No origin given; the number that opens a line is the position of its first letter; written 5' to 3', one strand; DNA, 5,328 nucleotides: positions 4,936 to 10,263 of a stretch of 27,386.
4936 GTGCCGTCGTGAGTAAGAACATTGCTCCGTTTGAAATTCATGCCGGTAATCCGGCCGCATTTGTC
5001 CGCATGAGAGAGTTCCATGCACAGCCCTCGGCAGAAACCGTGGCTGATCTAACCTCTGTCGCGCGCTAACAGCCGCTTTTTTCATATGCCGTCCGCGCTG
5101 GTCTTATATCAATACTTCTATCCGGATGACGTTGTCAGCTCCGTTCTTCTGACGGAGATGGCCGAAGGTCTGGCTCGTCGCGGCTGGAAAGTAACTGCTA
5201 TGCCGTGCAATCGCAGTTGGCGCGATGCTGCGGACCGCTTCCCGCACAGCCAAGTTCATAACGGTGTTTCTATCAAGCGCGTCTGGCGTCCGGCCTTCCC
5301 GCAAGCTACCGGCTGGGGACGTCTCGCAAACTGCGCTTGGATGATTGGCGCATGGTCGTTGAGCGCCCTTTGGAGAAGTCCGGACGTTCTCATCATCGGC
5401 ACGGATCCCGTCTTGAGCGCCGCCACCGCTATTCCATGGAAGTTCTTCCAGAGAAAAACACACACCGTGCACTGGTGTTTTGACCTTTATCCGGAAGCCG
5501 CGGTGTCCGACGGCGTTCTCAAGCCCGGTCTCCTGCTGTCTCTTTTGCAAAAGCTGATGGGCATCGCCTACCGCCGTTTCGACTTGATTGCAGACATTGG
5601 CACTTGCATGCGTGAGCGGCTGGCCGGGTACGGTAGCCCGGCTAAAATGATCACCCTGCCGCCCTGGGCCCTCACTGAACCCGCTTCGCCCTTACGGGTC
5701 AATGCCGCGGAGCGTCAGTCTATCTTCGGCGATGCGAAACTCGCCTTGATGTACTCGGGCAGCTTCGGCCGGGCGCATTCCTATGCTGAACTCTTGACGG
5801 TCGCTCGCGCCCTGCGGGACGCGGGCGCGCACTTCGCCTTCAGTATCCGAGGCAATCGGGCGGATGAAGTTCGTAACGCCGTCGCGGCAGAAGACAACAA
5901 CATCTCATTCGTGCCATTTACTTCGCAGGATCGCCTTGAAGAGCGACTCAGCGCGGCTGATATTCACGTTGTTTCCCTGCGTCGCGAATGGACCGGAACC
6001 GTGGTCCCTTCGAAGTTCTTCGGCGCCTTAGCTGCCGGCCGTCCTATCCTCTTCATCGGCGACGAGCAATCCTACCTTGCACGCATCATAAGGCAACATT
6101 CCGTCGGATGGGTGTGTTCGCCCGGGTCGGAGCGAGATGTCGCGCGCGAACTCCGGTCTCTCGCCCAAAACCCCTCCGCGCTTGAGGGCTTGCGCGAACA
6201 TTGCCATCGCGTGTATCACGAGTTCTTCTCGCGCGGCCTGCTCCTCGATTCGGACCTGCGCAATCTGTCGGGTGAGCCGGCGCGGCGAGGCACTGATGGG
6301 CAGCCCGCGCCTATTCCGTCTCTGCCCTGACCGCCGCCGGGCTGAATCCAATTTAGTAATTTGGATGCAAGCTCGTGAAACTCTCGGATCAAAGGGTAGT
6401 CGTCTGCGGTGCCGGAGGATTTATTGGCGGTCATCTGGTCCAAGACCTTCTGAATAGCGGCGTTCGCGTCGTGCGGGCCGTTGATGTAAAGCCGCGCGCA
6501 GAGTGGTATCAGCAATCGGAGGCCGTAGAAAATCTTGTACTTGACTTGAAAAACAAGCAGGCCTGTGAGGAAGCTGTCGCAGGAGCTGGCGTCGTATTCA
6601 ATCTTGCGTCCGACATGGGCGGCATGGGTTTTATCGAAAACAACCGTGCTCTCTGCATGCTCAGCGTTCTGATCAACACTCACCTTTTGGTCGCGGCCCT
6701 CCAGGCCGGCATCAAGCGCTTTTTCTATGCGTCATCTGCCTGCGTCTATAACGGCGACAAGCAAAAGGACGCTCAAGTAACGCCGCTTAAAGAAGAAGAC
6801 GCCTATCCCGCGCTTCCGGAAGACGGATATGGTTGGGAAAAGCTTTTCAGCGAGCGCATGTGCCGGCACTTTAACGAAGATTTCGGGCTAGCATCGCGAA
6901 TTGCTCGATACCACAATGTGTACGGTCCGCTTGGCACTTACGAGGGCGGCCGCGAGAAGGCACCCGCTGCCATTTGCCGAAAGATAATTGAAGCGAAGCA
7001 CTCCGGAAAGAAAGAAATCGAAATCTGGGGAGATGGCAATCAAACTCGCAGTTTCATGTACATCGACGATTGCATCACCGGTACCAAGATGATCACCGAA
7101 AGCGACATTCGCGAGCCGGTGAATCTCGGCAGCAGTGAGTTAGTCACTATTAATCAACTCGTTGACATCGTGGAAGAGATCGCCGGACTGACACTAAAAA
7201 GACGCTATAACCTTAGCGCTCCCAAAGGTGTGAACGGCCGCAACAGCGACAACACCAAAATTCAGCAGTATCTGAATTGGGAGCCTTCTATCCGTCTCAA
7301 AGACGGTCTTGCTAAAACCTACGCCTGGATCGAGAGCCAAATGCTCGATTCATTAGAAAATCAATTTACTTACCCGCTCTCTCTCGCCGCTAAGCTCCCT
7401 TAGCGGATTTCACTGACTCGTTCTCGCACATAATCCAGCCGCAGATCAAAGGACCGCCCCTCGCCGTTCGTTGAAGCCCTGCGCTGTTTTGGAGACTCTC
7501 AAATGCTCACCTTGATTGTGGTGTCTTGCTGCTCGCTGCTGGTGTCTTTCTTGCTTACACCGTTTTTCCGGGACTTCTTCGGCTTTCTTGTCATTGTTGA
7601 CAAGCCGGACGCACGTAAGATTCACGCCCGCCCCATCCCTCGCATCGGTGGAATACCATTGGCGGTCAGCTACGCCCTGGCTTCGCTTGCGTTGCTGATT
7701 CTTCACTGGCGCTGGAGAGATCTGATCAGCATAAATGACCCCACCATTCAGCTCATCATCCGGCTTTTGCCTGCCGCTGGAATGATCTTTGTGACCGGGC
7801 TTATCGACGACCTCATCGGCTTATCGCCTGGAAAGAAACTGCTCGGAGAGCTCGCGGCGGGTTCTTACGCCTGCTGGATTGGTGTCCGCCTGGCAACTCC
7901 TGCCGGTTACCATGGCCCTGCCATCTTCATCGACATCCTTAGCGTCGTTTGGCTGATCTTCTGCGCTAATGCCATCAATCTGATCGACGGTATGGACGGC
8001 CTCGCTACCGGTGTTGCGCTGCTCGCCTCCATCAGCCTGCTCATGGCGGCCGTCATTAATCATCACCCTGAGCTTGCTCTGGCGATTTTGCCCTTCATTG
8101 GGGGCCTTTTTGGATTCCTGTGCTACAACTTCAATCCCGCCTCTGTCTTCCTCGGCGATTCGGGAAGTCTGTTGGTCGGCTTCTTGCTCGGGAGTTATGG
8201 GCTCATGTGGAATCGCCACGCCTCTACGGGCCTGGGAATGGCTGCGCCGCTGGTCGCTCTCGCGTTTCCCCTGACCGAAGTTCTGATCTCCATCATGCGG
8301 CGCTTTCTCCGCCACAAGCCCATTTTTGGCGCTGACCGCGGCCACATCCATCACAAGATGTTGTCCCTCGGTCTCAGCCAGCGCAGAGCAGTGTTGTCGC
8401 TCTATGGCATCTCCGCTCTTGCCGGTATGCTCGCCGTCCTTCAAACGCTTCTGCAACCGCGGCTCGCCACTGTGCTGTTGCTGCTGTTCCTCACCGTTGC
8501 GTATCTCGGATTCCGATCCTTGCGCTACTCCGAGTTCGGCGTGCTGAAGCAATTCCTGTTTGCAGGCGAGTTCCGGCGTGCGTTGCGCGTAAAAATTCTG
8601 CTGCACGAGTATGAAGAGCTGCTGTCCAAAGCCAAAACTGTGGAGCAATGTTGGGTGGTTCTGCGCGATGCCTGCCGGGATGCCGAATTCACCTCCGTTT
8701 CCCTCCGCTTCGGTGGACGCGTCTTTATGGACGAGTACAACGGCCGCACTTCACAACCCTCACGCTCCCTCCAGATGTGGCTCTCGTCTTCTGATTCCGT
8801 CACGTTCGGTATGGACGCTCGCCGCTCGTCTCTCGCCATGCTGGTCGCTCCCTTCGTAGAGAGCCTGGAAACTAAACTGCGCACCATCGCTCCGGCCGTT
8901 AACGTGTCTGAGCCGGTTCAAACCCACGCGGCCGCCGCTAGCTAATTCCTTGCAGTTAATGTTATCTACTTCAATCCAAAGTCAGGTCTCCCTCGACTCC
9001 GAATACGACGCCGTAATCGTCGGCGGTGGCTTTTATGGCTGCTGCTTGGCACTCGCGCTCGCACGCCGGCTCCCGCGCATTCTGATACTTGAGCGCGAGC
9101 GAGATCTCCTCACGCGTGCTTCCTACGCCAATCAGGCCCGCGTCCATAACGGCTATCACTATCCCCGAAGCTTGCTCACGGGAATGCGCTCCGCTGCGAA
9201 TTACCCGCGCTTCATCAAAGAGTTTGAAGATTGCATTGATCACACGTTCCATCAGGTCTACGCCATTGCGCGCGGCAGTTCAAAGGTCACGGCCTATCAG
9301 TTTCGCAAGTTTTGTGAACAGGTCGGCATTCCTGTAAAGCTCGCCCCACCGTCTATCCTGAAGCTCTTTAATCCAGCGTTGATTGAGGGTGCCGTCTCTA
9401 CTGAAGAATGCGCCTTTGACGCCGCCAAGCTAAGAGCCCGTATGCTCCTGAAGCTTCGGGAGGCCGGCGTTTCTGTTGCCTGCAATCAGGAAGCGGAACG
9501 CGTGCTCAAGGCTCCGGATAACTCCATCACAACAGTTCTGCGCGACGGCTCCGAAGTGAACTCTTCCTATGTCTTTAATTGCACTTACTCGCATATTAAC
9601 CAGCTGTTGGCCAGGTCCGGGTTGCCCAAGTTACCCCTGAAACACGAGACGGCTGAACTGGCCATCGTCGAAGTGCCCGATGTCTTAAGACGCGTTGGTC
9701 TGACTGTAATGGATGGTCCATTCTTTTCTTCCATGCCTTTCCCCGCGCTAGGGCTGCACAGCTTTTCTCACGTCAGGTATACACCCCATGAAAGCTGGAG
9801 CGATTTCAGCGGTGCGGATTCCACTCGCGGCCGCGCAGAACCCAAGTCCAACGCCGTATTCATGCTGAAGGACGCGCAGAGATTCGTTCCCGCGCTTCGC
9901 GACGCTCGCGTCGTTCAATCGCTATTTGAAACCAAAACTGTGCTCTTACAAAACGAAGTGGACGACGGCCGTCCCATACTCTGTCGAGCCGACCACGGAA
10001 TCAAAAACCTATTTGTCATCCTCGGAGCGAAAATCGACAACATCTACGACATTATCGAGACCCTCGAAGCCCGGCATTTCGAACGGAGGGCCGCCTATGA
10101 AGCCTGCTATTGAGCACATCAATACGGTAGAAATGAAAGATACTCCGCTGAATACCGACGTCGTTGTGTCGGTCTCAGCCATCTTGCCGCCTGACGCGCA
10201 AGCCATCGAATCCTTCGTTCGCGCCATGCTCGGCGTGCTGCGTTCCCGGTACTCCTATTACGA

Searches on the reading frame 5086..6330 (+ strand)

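Call 4: search_protein_families(library=pfam, proteins=[window:5086-6330:+], max_evalue=0.01)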
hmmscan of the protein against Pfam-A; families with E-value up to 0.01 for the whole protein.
window:5086-6330:+ (414 aa): 4 families
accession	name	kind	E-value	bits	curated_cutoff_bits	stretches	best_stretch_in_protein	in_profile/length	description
PF13579.12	Glyco_trans_4_4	-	1.4e-11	45.4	29.7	1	22-194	7-158/158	Glycosyl transferase 4-like domain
PF00534.26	Glycos_transf_1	-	2.4e-08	34.1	26.4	1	216-367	13-163/172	Glycosyl transferases group 1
PF13692.12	Glyco_trans_1_4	-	4.3e-08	33.9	27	1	221-362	4-142/142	Glycosyl transferases group 1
PF13439.12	Glyco_transf_4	-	1.3e-06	28.9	28.5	1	20-192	6-163/170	Glycosyltransferase Family 4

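Call 44: search_protein_families(library=ncbifam, proteins=[window:5086-6330:+], max_evalue=0.001)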
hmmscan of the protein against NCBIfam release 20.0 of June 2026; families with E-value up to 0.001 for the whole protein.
window:5086-6330:+ (414 aa): 4 families
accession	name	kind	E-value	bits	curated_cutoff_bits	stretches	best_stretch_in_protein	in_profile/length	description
NF007640.0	PRK10307.1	subfamily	2.4e-30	105.8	276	1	13-380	12-390/411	WcaI family glycosyltransferase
TIGR04007.1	wcaI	equivalog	5.7e-10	38.4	800.45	1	152-348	161-363/407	colanic acid biosynthesis glycosyltransferase WcaI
TIGR04063.1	stp3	hypoth_equivalog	1.7e-06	27.2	442.05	1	98-375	92-373/397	TIGR04063 family PEP-CTERM/XrtA system glycosyltransferase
NF041876.1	EPS_EpsE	equivalog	0.0001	21.7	400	1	217-378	213-378/389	exopolysaccharide biosynthesis GT4 family glycosyltransferase EpsE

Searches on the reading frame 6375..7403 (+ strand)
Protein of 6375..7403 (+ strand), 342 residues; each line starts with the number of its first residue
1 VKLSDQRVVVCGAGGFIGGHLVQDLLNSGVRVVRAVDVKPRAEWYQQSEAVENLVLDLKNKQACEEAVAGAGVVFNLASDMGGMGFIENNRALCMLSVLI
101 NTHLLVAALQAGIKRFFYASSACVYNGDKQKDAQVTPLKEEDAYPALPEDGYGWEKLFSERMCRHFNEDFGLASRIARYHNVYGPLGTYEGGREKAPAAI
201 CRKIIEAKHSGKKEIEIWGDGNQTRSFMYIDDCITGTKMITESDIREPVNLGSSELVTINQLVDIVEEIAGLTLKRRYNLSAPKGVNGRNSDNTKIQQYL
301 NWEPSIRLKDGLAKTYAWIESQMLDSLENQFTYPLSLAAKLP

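Call 4: search_protein_families(library=pfam, proteins=[window:6375-7403:+], max_evalue=0.01)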
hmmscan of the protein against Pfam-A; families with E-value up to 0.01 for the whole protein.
window:6375-7403:+ (342 aa): 7 families
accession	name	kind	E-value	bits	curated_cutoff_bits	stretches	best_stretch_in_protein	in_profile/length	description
PF01370.27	Epimerase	-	1.1e-41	143.2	20.9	1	8-252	1-240/240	NAD dependent epimerase/dehydratase family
PF16363.11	GDP_Man_Dehyd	-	2e-28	100.3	27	1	10-314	2-331/332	GDP-mannose 4,6 dehydratase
PF01073.25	3Beta_HSD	-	4.1e-18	65.8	22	1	9-185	1-184/280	3-beta hydroxysteroid dehydrogenase/isomerase family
PF13460.12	NAD_binding_10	-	3.6e-13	50.2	27.2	1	12-130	1-107/184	NAD(P)H-binding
PF05368.20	NmrA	-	4.4e-11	43.4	27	1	5-121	2-107/298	NmrA-like family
PF07993.18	NAD_binding_4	-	4.6e-07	29.7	20.1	1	64-184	82-209/258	Male sterility protein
PF02719.21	Polysacc_synt_2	-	0.0095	15.6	20.2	0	8-120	1-127/293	Polysaccharide biosynthesis protein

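Call 44: search_protein_families(library=ncbifam, proteins=[window:6375-7403:+], max_evalue=0.001)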
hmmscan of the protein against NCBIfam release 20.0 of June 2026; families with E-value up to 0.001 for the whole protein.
window:6375-7403:+ (342 aa): 29 families (the best 25 are shown)
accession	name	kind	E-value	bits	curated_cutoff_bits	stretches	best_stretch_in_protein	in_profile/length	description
NF047922.1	GDPFucSynFcl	equivalog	1.1e-34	120.3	500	1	5-319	2-301/308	GDP-L-fucose synthase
TIGR04180.1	EDH_00030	hypoth_equivalog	8.8e-27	93.9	475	1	8-305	1-295/297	NAD-dependent 4,6-dehydratase LegB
TIGR01179.1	galE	equivalog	7e-23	81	262.3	1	8-321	2-327/332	UDP-glucose 4-epimerase GalE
TIGR01181.1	dTDP_gluc_dehyt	equivalog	2.9e-21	75.9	365.1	1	8-320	2-312/321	dTDP-glucose 4,6-dehydratase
TIGR02197.1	heptose_epim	equivalog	4.1e-20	72.2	274.6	1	8-319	1-313/316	ADP-glyceromanno-heptose 6-epimerase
TIGR03466.1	HpnA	hypoth_equivalog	2.3e-14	53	367.65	1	7-139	2-133/327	hopanoid-associated sugar epimerase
TIGR01777.1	yfcH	hypoth_equivalog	5.3e-12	45.9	207.35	1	8-142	1-133/292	TIGR01777 family oxidoreductase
NF007490.0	PRK10084.1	subfamily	7.6e-12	44.9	649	1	115-319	127-334/361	dTDP-glucose 4,6-dehydratase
NF011728.1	PRK15181.1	equivalog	1.4e-10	40.7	760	1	103-319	123-337/348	Vi polysaccharide biosynthesis UDP-N-acetylglucosaminuronic acid C-4 epimerase TviC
NF042423.1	oxyalk_red_Shew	equivalog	4.4e-10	39.1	580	1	6-186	9-178/331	2-alkyl-3-oxoalkanoate reductase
NF042422.1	oxyalk_red_OleD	equivalog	2.4e-09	37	580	1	7-163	2-150/329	2-alkyl-3-oxoalkanoate reductase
NF007582.0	PRK10217.1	equivalog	5.3e-09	35.6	698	1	113-319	126-331/355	dTDP-glucose 4,6-dehydratase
NF043036.1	ErythonDh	equivalog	5.9e-09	35.6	325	1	7-167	2-164/321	D-erythronate dehydrogenase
NF008360.0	PRK11150.1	equivalog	3.3e-08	33.1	452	1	8-266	2-250/310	ADP-glyceromanno-heptose 6-epimerase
NF052578.1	StrlDmthSdmBMthl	equivalog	1.7e-07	31.3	600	1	9-273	4-248/328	sterol demethylase protein SdmB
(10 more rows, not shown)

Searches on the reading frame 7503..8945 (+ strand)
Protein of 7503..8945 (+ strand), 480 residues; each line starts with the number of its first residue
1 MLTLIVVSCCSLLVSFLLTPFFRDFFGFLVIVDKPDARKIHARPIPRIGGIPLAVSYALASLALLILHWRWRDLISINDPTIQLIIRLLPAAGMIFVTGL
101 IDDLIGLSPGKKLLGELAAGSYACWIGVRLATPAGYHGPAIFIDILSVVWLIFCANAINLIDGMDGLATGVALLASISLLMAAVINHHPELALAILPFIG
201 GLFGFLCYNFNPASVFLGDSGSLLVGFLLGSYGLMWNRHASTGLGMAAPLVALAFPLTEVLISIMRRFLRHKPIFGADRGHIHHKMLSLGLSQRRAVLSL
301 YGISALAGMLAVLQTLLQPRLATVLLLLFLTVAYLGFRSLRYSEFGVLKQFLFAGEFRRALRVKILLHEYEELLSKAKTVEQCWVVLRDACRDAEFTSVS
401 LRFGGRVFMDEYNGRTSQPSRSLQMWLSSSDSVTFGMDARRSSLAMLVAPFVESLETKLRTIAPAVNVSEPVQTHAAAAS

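Call 5: search_protein_families(library=ncbifam, proteins=[window:7503-8945:+], max_evalue=0.01)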
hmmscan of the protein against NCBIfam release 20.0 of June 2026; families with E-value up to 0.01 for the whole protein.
window:7503-8945:+ (480 aa): 3 families
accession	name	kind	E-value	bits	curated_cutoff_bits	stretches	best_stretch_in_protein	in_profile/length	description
TIGR02380.1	ECA_wecA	exception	1.5e-26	93.4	326.05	1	12-332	8-325/346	UDP-N-acetylglucosamine--undecaprenyl-phosphate N-acetylglucosaminephosphotransferase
NF053644.1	MraY_archaea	equivalog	9.6e-23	81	450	1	142-311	181-339/340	pseudomurein biosynthesis MraY family phospho-N-acetylmuramoyl-pentapeptide-transferase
TIGR00445.1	mraY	equivalog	4.2e-18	65.9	192.05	1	142-314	136-317/321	phospho-N-acetylmuramoyl-pentapeptide-transferase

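Call 74: search_protein_families(library=pfam, proteins=[window:7503-8945:+], max_evalue=0.01)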
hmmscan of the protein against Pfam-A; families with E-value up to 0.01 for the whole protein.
window:7503-8945:+ (480 aa): 1 family
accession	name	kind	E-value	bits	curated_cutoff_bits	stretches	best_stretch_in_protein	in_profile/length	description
PF00953.26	Glycos_transf_4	-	1.9e-31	109.7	27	1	89-235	5-158/160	Glycosyl transferase family 4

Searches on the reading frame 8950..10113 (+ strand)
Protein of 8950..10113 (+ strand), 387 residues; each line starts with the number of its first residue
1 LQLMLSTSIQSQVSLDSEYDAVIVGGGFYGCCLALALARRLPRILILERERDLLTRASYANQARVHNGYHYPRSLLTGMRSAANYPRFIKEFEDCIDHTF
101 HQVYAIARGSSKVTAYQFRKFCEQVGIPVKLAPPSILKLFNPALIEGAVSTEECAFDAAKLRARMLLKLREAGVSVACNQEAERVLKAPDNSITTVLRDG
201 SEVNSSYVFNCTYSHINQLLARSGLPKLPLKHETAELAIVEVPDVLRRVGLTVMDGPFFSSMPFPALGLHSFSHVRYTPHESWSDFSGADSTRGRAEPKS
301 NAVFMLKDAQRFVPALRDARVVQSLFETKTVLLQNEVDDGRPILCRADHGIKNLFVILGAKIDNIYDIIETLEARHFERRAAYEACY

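Call 5: search_protein_families(library=ncbifam, proteins=[window:8950-10113:+], max_evalue=0.01)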
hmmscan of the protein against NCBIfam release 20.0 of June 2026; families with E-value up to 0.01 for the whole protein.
window:8950-10113:+ (387 aa): 20 families
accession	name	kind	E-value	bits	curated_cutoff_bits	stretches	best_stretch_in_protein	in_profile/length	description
NF008313.0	PRK11101.1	equivalog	3.4e-08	32.5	425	1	17-197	7-189/548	anaerobic glycerol-3-phosphate dehydrogenase subunit A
NF008726.1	PRK11728.1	equivalog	4.1e-07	29.2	299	1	19-215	1-201/389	L-2-hydroxyglutarate oxidase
NF033460.1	glycerol3P_ox_II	equivalog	1e-06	28.2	460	1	18-70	1-53/361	type 2 glycerol-3-phosphate oxidase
TIGR03377.1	glycerol3P_GlpA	equivalog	1.2e-05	24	552.8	1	20-193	1-176/530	anaerobic glycerol-3-phosphate dehydrogenase subunit GlpA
TIGR03197.1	MnmC_Cterm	equivalog_domain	6.8e-05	22.1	174.2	1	21-128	2-112/400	FAD-dependent 5-carboxymethylaminomethyl-2-thiouridine(34) oxidoreductase MnmC1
NF001933.0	PRK00711.1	subfamily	7e-05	22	383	0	22-72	4-54/429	D-amino acid dehydrogenase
NF002480.1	PRK01747.1-1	equivalog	7.1e-05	21.4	540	1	15-108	245-343/645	bifunctional tRNA (5-methylaminomethyl-2-thiouridine)(34)-methyltransferase MnmC2/FAD-dependent 5-carboxymethylaminomethyl-2-thiouridine(34)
TIGR03169.1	Nterm_to_SelD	hypoth_equivalog_domain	0.00012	21.5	310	0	16-65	143-198/365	pyridine nucleotide-disulfide oxidoreductase family protein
NF005788.0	PRK07608.1-3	equivalog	0.00012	20.9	478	1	18-53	2-37/388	UbiH/UbiF family hydroxylase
NF005612.0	PRK07364.1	equivalog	0.001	17.7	487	1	5-50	5-50/415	FAD-dependent hydroxylase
TIGR02032.1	GG-red-SF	subfamily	0.0012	18.6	158.8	1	19-51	1-33/297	geranylgeranyl reductase family protein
NF008899.0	PRK12266.1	equivalog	0.0024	16.4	360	1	16-71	4-58/508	glycerol-3-phosphate dehydrogenase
TIGR01377.1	soxA_mon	subfamily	0.0033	16.2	479.65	1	19-66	1-48/381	amino oxidase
TIGR01790.1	carotene-cycl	subfamily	0.0034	16.6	209.5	0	20-59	1-40/387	lycopene cyclase family protein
NF003585.0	PRK05249.1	equivalog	0.0041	15.8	465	0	17-52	5-40/464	Si-specific NAD(P)(+) transhydrogenase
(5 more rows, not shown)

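Call 74: search_protein_families(library=pfam, proteins=[window:8950-10113:+], max_evalue=0.01)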
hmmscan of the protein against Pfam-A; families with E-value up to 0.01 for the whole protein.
window:8950-10113:+ (387 aa): 6 families
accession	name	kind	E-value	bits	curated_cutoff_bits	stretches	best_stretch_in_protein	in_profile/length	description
PF01266.30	DAO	-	2e-24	87.2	27.9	1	20-360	1-335/353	FAD dependent oxidoreductase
PF07992.20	Pyr_redox_2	-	9.9e-07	28.9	26.1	0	20-58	144-182/291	Pyridine nucleotide-disulphide oxidoreductase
PF13450.12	NAD_binding_8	-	2.8e-05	24.7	21.9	1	23-72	1-48/68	NAD(P)-binding Rossmann-like domain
PF00070.33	Pyr_redox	-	0.00026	21.9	22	0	21-54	2-35/82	Pyridine nucleotide-disulphide oxidoreductase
PF13454.12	NAD_binding_9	-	0.0032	17.9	21.8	0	22-65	1-48/155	FAD-NAD(P)-binding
PF05834.18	Lycopene_cycl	-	0.0038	16.8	23.4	0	20-57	1-40/380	Lycopene cyclase protein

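Call 102: search_solved_structures(query=window:8950-10113:+, max_evalue=0.01)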
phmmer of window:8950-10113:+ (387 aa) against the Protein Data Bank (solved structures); distinct sequences matched with E-value up to 0.01: 5.
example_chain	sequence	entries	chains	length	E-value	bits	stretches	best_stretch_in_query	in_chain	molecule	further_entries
4x9m_A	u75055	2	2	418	0.0018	20.6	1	19-71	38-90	L-alpha-glycerophosphate oxidase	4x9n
1y56_B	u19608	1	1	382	0.0085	18.4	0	18-233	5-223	sarcosine oxidase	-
8w75_D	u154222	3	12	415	0.0085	18.4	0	18-76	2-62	FI05204p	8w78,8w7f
3gdn_A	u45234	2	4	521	0.009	18.4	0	12-50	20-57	R-oxynitrile lyase isoenzyme 1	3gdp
1ju2_A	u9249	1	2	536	0.0094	18.3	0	12-50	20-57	hydroxynitrile lyase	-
